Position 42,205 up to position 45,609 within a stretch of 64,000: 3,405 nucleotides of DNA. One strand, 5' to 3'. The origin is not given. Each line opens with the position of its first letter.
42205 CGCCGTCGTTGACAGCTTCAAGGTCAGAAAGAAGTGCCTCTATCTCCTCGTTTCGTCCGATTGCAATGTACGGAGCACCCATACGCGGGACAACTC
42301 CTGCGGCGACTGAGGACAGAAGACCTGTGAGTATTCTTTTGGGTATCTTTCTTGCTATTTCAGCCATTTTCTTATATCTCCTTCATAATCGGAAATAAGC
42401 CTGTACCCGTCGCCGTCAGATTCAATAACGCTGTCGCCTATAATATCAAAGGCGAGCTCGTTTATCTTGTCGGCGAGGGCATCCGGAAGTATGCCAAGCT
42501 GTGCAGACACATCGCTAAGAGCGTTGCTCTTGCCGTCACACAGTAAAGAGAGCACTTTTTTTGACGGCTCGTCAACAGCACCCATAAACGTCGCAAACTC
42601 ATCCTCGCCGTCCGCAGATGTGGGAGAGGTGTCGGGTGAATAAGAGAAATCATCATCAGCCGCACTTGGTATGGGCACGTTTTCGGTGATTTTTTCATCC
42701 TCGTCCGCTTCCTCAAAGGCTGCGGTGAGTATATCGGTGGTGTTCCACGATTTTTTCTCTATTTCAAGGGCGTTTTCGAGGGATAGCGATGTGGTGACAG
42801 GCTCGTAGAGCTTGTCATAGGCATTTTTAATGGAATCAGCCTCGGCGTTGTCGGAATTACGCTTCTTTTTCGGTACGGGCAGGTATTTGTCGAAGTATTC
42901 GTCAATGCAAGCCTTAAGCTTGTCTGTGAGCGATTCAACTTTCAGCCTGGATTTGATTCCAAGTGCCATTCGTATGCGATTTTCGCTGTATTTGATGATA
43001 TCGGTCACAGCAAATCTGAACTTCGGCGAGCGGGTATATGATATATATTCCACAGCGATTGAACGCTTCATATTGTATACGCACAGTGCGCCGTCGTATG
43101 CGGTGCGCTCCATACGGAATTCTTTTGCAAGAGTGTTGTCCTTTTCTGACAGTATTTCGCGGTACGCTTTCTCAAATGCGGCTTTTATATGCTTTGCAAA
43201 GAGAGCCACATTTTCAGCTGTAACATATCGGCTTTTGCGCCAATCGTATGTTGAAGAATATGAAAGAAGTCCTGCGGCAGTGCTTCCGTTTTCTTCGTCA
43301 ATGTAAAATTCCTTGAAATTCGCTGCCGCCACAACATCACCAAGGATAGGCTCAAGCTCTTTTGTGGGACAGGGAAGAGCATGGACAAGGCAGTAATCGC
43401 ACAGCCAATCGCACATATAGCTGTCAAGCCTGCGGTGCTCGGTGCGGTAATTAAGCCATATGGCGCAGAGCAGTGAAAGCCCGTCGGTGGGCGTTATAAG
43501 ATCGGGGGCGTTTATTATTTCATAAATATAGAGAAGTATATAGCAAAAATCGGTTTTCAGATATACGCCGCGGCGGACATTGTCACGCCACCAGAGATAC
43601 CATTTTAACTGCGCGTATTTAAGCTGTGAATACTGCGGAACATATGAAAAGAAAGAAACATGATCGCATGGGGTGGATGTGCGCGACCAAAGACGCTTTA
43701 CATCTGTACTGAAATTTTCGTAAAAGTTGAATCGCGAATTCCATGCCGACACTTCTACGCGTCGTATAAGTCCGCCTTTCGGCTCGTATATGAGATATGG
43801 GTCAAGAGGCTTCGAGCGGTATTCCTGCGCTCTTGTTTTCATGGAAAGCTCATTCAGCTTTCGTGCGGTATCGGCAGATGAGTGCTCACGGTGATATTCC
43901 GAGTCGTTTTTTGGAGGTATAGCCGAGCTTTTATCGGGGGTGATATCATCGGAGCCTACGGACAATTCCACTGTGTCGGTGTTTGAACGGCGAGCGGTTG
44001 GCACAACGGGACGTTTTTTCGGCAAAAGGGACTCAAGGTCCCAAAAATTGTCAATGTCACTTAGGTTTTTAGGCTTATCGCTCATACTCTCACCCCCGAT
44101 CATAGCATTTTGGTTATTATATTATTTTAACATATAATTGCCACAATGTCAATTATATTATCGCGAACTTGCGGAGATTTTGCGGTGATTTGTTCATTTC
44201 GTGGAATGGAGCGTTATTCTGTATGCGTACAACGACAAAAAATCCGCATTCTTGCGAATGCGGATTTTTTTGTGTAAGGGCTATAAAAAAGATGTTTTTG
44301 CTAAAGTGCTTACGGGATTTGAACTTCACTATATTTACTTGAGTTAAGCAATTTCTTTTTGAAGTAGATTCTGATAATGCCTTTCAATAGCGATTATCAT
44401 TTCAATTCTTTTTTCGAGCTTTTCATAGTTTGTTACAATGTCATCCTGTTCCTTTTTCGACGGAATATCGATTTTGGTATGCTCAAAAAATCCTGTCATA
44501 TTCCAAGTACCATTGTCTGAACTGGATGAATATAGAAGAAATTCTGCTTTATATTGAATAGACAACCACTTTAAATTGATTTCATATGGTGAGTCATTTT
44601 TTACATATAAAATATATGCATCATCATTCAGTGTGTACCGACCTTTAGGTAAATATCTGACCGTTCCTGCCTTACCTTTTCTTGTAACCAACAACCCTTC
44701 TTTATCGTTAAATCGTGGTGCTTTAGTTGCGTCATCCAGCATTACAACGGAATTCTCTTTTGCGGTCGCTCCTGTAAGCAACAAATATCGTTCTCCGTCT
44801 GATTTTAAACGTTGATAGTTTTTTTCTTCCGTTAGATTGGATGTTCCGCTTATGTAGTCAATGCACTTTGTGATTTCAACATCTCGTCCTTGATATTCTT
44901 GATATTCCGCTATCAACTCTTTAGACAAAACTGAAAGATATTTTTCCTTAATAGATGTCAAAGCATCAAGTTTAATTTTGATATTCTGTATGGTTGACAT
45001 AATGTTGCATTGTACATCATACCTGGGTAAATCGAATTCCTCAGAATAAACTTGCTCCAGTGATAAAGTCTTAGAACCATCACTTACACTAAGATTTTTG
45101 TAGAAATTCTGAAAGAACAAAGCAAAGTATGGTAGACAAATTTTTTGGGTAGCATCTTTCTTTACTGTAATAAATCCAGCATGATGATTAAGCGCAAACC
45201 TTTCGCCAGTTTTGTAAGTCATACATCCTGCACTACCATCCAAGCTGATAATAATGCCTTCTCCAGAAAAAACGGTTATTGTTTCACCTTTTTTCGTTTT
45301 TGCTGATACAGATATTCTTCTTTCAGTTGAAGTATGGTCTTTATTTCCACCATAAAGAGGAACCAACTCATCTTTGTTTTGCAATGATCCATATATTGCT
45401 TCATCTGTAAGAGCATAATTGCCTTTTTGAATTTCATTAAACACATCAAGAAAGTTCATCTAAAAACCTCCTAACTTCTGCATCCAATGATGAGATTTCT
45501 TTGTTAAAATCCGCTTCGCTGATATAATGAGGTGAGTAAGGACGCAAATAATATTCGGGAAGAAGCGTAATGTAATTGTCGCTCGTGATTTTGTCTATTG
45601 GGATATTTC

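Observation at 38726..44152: TerB_N/TerB_C protein + DUF2791-like ATPase + Lhr-like helicase: a Shango-type (SngABC) three-gene module of unknown mechanism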

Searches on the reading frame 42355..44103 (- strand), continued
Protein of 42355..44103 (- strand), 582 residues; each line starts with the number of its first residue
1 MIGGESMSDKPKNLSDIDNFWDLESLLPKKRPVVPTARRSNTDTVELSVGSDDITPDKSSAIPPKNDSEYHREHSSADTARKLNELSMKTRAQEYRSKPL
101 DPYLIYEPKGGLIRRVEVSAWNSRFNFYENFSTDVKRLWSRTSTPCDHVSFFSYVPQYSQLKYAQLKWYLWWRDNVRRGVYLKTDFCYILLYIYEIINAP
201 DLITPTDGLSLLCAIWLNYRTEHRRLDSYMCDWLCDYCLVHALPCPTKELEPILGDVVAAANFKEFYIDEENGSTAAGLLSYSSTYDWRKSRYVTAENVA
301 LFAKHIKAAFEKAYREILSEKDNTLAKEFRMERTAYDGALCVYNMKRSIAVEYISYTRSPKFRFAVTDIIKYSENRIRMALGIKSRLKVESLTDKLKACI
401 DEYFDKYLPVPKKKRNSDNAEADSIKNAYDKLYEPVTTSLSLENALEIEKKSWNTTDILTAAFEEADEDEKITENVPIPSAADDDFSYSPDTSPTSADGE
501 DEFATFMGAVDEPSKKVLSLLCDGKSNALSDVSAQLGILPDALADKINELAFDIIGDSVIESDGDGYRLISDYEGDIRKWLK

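Call 58: fold_search(model_id=the predicted structure, library=pdb)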
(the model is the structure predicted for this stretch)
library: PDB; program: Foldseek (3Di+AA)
matches with E <= 10: 212; with E <= 0.001: 0
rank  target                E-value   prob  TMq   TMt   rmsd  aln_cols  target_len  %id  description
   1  8wpa_D                2.4e-01  0.99  0.11  0.52   3.6        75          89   16  Crystal Structure of the Acinetobacter baumannii LysR family regulator AceR DNA-binding domain (H32) (released 2025-04-16)
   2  5hsm                  3.9e-01  0.96  0.11  0.38   4.8        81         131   11  CRYSTAL STRUCTURE OF MYCOBACTERIUM TUBERCULOSIS MARR FAMILY PROTEIN RV2887 (released 2017-02-01)
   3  5y2v_A                4.7e-01  0.97  0.11  0.19   3.6        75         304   16  Strcutrue of the full-length CcmR complexed with 2-OG from Synechocystis PCC6803 (released 2017-12-27)
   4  5y2v_B                5.0e-01  0.96  0.11  0.19   3.4        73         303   15  Strcutrue of the full-length CcmR complexed with 2-OG from Synechocystis PCC6803 (released 2017-12-27)
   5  5y2v_D                6.4e-01  0.94  0.10  0.18   3.2        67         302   16  Strcutrue of the full-length CcmR complexed with 2-OG from Synechocystis PCC6803 (released 2017-12-27)
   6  6cdb_B                6.4e-01  0.89  0.11  0.48   3.9        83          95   14  Crystal Structure of V66L CzrA in the Zn(II)bound state (released 2018-07-11)
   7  2wte_A                7.8e-01  0.93  0.11  0.28   3.8        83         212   19  The structure of the CRISPR-associated protein, Csa3, from Sulfolobus solfataricus at 1.8 angstrom resolution. (released 2010-09-22)
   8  4hdg_A                7.8e-01  0.06  0.11  0.10  22.2       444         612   10  Crystal Structure of viral RdRp in complex with GTP (released 2013-12-25)
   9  7d98_Q                8.2e-01  0.93  0.11  0.20   3.2        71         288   11  Crystal structure of full-length CbnR complexed with the target DNA complex (released 2021-03-10)
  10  2nyx_A                8.2e-01  0.72  0.10  0.33   5.1        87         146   15  Crystal structure of RV1404 from Mycobacterium tuberculosis (released 2006-12-05)
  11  5xxp_A                8.6e-01  0.90  0.10  0.52   3.3        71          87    8  Crystal structure of CbnR_DBD-DNA complex (released 2018-01-17)
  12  1b9m_A                9.5e-01  0.93  0.10  0.22   3.4        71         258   20  REGULATOR FROM ESCHERICHIA COLI (released 2000-03-15)
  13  6j05_B                1.0e+00  0.57  0.11  0.45   5.0        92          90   14  Structures of two ArsR As(III)-responsive repressors: implications for the mechanism of derepression (released 2019-07-03)
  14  5x80_D                1.0e+00  0.82  0.10  0.39   5.0        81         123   11  CRYSTAL STRUCTURE OF MYCOBACTERIUM TUBERCULOSIS MARR FAMILY PROTEIN RV2887 COMPLEX WITH SALICYLIC ACID (released 2017-08-09)
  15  4pzj                  1.1e+00  0.84  0.10  0.59   3.4        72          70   11  1.60 Angstrom resolution crystal structure of a transcriptional regulator of the LysR family from Eggerthella lenta DSM  (released 2014-04-23)
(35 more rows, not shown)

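Call 64: search_protein_families(library=pfam, proteins=[L155:6224-9472:+, L141:5293-6339:+, L151:15297-16295:+, L150:12993-15950:+, L104:13709-14536:+, L104:14517-17234:+, L101:7931-9217:+, L101:9220-10857:+, L086:13132-13602:+], max_evalue=0.001)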
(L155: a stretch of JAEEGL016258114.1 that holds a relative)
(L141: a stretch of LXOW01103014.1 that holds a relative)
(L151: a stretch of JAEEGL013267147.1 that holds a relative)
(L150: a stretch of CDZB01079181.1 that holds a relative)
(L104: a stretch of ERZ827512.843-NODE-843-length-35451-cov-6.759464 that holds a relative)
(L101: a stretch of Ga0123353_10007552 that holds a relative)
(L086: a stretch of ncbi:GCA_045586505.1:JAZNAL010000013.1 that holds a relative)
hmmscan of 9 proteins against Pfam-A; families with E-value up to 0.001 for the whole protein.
L155:6224-9472:+ (1082 aa): 3 families
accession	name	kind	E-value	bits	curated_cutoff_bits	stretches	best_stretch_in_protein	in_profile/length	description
PF21445.3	ADDB_N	-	9.2e-43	146.9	26.6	1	4-259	1-266/290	ADDB, N-terminal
PF12705.13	PDDEXK_1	-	7.2e-31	108.4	22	1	745-1073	1-247/247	PD-(D/E)XK nuclease superfamily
PF13361.12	UvrD_C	-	1.4e-05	25.1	25.6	1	282-430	28-177/350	UvrD-like helicase C-terminal domain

L141:5293-6339:+ (348 aa): 1 family
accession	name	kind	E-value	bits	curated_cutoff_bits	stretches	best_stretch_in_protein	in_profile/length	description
PF05035.17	DGOK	-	1.7e-25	90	25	1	8-304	1-262/281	2-keto-3-deoxy-galactonokinase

L151:15297-16295:+ (332 aa): 1 family
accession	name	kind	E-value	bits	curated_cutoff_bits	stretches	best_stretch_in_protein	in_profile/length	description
PF05035.17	DGOK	-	6.2e-23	81.6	25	1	9-303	3-266/281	2-keto-3-deoxy-galactonokinase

L150:12993-15950:+ (985 aa): 6 families
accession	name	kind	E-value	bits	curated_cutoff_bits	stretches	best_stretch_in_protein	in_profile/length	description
PF02836.23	Glyco_hydro_2_C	-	1.3e-88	297.5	21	1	297-592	6-300/302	Glycosyl hydrolases family 2, TIM barrel domain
PF02929.23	Bgal_small_N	-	3.7e-59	200.8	25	1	720-984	3-248/248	Beta galactosidase small chain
PF02837.24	Glyco_hydro_2_N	-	2e-37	129.2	28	1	48-207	3-169/169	Glycosyl hydrolases family 2, sugar binding domain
PF16353.11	LacZ_4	-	8.3e-14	52.1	27.3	1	605-691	2-87/87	Beta-galactosidase, domain 4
PF22666.2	Glyco_hydro_2_N2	-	7.2e-08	33.1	27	1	115-177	51-117/167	Glycosyl hydrolase 2 galactose-binding domain-like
PF00703.27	Glyco_hydro_2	-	3.7e-05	24.9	23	1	210-289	2-109/109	Glycosyl hydrolases family 2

L104:13709-14536:+ (275 aa): 1 family
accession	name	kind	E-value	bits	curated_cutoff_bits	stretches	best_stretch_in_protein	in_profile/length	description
PF02673.24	BacA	-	2.1e-71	241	33.4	1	6-270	1-257/257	Bacitracin resistance protein BacA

L104:14517-17234:+ (905 aa): 5 families
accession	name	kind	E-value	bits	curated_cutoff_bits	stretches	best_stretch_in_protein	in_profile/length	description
PF01580.24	FtsK_SpoIIIE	-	5.2e-66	222.7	24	1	523-714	2-221/221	FtsK/SpoIIIE family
PF17854.6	FtsK_alpha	-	4.1e-29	101.2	22.9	1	415-515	1-101/101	FtsK alpha domain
PF09397.16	FtsK_gamma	-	7.9e-26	90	30.6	1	829-889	3-63/63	Ftsk gamma domain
PF13491.11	FtsK_4TM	-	1.4e-06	28.6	23.1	1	86-213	43-161/171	4TM region of DNA translocase FtsK/SpoIIIE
PF01935.23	DUF87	-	3.6e-05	24.4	23.2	1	551-599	13-60/220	Helicase HerA, central domain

L101:7931-9217:+ (428 aa): 1 family
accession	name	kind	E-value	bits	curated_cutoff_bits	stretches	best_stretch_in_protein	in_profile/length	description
PF04734.18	Ceramidase_alk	-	8.5e-08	31.7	32.1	1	13-199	13-204/509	Neutral/alkaline non-lysosomal ceramidase, N-terminal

L101:9220-10857:+ (545 aa): 2 families
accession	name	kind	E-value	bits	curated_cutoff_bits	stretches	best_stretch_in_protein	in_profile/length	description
PF00728.28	Glyco_hydro_20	-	5.9e-50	171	22.3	1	123-450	1-345/348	Glycosyl hydrolase family 20, catalytic domain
PF02838.20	Glyco_hydro_20b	-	3.8e-07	31.3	26.1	1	2-120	4-124/124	Glycosyl hydrolase family 20, domain 2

L086:13132-13602:+ (156 aa): 1 family
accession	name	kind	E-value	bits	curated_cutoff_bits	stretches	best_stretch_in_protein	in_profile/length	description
PF04073.20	tRNA_edit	-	3.4e-23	82.5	25.5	1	21-139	1-122/123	Aminoacyl-tRNA editing domain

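Call 74: search_protein_representatives(protein=window:42355-44085:-)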
Query: 576 residues. Proteins with E-value up to 0.001 (for the whole library): 2482; up to 1e-10: 1504; up to 1e-30: 467. The best 150 are listed.
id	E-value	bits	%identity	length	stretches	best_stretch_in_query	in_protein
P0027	1.3e-233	793.1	64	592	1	1-576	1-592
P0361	3.1e-156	537.7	49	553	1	1-573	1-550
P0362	6.7e-131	454.1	42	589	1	1-576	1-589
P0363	6.3e-119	414.6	42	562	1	10-574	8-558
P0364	1.3e-112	393.7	42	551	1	6-575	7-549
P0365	9.1e-112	390.9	41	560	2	87-573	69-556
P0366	7.4e-110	384.6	39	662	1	11-569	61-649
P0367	2.6e-108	379.5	42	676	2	88-575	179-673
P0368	3.9e-108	378.9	42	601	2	92-576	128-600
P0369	1.1e-107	377.4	40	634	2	5-480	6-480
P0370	8.6e-107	374.5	40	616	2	89-571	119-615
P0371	9.1e-106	371.1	43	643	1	3-575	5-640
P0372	1.2e-104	367.4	41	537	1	86-571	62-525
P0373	1.8e-103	363.5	39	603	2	86-576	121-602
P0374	4.1e-103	362.3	39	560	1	1-570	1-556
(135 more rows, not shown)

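Call 75: search_dna_similar(query=window:42355-44085:-, collection=plasmids, mode=protein, max_evalue=0.00001, max_rows=15)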
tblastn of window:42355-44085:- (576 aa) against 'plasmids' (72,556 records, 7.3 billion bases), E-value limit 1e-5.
Records with a match: 4; places in all: 4; records where one place covers at least 80% of the query: 0.
Best place of each record, by identity: <60% 4.
By first word of the organism name: Bacillus 2; Paenibacillus 2.
By predicted mobility (MOB-suite, as given by PLSDB): non-mobilizable 4.
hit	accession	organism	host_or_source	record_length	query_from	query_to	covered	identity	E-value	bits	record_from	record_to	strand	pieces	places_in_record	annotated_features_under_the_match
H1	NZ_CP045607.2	Bacillus cereus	Whole organism,soil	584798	110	568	80%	24.2%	2e-16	91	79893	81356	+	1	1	TerB N-terminal domain-containing protein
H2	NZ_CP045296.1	Paenibacillus cellulositrophicus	cell culture,Thai soil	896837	139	567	74%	25.8%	1e-31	139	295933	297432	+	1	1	TerB N-terminal domain-containing protein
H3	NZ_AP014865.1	Bacillus thuringiensis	-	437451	122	573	78%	23.1%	3e-16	91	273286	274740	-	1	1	TerB N-terminal domain-containing protein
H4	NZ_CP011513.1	Paenibacillus peoriae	cell culture,soil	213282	135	237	18%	32.0%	4e-9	67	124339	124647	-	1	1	TerB N-terminal domain-containing protein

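Call 76: search_dna_similar(query=window:42355-44085:-, collection=phages, mode=protein, max_evalue=0.00001, max_rows=15)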
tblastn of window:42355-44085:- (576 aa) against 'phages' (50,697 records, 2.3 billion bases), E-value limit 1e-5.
No match.

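Call 77: get_annotated_region(hit=H2, flank=7000)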
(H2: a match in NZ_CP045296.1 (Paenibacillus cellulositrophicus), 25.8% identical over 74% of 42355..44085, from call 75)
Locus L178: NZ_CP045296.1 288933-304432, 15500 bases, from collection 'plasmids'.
description: Paenibacillus cellulositrophicus strain KACC 16577 plasmid unnamed1, complete sequence
organism: Paenibacillus cellulositrophicus (NCBI taxid 562959)
taxonomy: Bacteria; Bacillota; Bacilli; Bacillales; Paenibacillaceae; Paenibacillus; Paenibacillus cellulositrophicus
host: -; source: cell culture,Thai soil; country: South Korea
typing (MOB-suite, as given by PLSDB): non-mobilizable
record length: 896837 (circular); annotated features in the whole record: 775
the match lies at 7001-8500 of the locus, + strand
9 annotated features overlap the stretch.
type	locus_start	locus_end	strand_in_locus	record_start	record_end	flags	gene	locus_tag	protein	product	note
CDS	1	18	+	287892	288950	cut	-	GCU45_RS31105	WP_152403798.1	Gfo/Idh/MocA family oxidoreductase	-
CDS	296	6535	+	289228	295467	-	-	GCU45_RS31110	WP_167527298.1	S-layer homology domain-containing protein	-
CDS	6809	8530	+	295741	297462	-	-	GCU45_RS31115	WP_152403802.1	TerB N-terminal domain-containing protein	-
CDS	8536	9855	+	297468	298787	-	-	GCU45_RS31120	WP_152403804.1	ATP-binding protein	-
CDS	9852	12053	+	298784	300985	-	-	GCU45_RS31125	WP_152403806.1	DEAD/DEAH box helicase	-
CDS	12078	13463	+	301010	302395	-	-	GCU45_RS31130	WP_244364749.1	hypothetical protein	-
CDS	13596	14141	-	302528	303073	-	-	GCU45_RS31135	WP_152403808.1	TetR/AcrR family transcriptional regulator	GO:0006355 - regulation of DNA-templated transcription [Evidence IEA]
CDS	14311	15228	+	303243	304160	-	-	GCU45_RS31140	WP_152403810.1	alpha/beta hydrolase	-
CDS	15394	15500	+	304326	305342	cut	-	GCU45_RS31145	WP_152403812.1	NAD(P)-dependent oxidoreductase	-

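Call 95: search_solved_structures(query=A1, max_evalue=1)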
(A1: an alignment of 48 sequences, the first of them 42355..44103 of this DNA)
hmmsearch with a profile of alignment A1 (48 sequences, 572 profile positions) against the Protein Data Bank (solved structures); distinct sequences matched with E-value up to 1: 0.

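Call 100: find_related_loci(query=A1, collection=viral_contigs, flank=8000)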
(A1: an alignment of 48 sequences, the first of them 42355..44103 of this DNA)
Query A1 (582 aa) in viral_contigs; peptide patterns used: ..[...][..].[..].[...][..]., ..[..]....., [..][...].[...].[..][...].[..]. (x = any residue, [..] = any of these).
112 stretches matched a pattern, but none encodes a relative of the query by tblastn (E <= 1e-3).

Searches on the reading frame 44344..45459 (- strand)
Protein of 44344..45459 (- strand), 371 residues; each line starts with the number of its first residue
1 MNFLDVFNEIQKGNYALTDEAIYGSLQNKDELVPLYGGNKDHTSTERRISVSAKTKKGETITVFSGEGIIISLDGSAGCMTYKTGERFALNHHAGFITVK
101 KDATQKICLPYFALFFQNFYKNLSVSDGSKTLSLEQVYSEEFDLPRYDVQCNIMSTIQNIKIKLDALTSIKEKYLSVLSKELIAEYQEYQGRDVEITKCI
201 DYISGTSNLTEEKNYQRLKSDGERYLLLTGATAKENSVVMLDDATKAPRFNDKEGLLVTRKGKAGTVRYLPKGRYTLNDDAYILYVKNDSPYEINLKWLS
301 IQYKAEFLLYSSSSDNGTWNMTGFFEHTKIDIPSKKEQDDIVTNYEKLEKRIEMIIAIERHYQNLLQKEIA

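Call 3: search_protein_families(library=pfam, proteins=[window:44344-45459:-], max_evalue=0.01)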
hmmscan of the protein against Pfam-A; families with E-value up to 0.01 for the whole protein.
window:44344-45459:- (371 aa): 1 family
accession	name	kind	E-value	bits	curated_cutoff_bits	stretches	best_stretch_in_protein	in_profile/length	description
PF01420.25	Methylase_S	-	3.8e-14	53.7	22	2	243-353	50-157/168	Type I restriction modification DNA specificity domain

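Call 4: search_protein_families(library=padloc, proteins=[window:44344-45459:-], max_evalue=0.01)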
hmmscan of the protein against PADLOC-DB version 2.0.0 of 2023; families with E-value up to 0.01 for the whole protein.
window:44344-45459:- (371 aa): 20 families
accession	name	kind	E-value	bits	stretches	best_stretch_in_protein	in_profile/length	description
PDLC03099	Specificity_I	-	1.2e-12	45.7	2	251-365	49-160/405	Type I specificity subunit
PDLC03624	REase_MTase_IIG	-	8.2e-12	41.8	1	57-355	937-1250/1271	Type IIG restriction enzyme-methyltransferase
PDLC03072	Specificity_I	-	9.5e-12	42.7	2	34-179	49-201/448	Type I specificity subunit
PDLC03168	Specificity_I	-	3.5e-10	37.9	2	47-167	50-172/459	Type I specificity subunit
PDLC03090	Specificity_I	-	3.9e-10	37.6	2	245-367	78-201/434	Type I specificity subunit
PDLC03178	Specificity_I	-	5.2e-10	37.3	2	224-355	251-395/411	Type I specificity subunit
PDLC03068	Specificity_I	-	1.2e-08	32.6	2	243-354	58-171/403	Type I specificity subunit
PDLC03100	Specificity_I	-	5.9e-08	30.5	1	109-364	111-378/392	Type I specificity subunit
PDLC03086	Specificity_I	-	2e-07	28.3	1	248-355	68-180/458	Type I specificity subunit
PDLC03105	Specificity_I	-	2.2e-07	28.7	1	250-366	85-201/448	Type I specificity subunit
PDLC03098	Specificity_I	-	4.9e-07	27.5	1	44-161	75-193/443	Type I specificity subunit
PDLC03162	Specificity_I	-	8.2e-07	26.1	1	43-178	54-185/431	Type I specificity subunit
PDLC03061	Specificity_I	-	9e-06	23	0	252-347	49-141/360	Type I specificity subunit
PDLC03124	Specificity_I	-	3.4e-05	21.9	0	229-353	261-391/413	Type I specificity subunit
PDLC03191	Specificity_I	-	9.5e-05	19.8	0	121-180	147-208/436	Type I specificity subunit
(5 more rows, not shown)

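Call 5: search_protein_families(library=ncbifam, proteins=[window:44344-45459:-], max_evalue=0.01)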
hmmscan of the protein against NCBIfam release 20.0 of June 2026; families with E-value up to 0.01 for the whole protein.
window:44344-45459:- (371 aa): 1 family
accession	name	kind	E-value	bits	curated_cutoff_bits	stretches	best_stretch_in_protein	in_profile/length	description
NF041200.1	mob_BfmA_Nterm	domain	0.0034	17.6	24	1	320-364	31-71/81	BfmA/BtgA family mobilization protein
